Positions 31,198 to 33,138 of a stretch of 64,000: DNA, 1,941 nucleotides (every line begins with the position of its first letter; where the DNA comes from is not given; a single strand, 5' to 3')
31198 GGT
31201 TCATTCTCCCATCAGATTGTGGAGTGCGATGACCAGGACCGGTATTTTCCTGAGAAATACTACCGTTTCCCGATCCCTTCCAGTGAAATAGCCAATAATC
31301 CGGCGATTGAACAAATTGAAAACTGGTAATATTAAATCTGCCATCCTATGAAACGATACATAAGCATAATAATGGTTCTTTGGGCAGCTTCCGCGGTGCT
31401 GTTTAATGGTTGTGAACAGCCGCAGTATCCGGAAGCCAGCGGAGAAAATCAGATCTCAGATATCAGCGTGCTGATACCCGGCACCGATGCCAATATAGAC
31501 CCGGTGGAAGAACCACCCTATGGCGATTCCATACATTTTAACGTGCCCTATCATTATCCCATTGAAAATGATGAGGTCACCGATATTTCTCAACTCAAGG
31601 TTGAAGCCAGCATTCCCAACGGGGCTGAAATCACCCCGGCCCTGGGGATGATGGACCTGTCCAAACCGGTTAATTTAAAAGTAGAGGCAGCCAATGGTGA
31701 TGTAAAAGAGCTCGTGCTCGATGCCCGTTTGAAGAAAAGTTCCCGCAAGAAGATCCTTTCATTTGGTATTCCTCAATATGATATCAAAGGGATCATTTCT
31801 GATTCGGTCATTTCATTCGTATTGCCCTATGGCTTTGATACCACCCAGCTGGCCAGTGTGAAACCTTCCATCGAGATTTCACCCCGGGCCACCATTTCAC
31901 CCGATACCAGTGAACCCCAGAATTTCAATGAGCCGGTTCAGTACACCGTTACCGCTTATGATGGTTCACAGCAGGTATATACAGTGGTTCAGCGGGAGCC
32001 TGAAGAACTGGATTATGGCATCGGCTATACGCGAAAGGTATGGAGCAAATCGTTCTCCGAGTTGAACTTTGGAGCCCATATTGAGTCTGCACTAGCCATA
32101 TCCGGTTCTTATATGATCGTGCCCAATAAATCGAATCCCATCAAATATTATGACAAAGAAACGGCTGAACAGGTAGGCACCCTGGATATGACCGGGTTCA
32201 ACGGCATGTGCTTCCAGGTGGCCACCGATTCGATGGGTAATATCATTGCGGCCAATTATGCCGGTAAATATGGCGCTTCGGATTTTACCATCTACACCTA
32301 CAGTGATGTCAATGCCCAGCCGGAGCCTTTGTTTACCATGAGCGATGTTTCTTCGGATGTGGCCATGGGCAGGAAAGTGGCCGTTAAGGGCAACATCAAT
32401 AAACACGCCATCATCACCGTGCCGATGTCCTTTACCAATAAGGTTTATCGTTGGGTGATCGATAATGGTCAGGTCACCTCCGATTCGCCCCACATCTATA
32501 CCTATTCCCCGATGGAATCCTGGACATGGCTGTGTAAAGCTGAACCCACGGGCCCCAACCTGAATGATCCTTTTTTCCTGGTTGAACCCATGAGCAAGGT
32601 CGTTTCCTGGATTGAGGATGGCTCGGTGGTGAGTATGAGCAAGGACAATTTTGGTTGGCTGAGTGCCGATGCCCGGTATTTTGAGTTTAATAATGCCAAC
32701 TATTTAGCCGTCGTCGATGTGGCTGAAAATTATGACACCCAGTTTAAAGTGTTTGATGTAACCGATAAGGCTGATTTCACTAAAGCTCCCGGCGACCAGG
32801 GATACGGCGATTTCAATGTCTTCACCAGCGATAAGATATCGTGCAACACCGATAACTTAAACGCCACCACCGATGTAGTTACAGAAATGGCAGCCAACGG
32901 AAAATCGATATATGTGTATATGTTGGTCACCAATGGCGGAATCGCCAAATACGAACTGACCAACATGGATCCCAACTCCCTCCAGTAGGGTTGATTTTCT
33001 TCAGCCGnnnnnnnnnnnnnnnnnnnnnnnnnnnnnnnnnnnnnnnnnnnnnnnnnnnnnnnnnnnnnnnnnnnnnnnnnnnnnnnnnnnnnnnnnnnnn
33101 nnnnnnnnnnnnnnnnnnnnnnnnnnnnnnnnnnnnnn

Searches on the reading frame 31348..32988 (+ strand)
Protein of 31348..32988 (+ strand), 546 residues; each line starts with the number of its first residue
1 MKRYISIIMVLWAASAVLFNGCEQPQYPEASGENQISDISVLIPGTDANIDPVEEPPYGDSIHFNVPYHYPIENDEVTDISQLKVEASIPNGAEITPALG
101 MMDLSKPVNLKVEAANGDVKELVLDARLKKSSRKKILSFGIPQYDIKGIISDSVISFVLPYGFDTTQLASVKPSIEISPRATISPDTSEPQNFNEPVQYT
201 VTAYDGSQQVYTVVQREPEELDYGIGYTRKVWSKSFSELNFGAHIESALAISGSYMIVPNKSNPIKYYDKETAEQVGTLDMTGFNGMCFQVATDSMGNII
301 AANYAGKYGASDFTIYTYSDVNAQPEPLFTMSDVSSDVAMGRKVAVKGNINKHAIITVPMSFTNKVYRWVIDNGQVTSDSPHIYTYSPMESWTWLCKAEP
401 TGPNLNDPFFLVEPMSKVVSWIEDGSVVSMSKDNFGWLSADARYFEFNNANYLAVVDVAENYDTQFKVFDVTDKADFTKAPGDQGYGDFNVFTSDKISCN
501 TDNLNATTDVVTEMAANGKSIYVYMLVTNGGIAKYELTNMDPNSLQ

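Call 37: search_protein_families(library=pfam, proteins=[window:31348-32988:+], max_evalue=0.00001)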
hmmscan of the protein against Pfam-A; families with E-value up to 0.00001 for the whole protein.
window:31348-32988:+ (546 aa): 2 families
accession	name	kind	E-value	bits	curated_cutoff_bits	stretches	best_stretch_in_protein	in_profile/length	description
PF16410.10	DUF5018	-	3.3e-61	207.5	38.2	1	11-350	4-352/352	Domain of unknown function (DUF5018)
PF22243.2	DUF5018-rel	-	1.4e-06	28.9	28.1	0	175-213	71-114/115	DUF5018-related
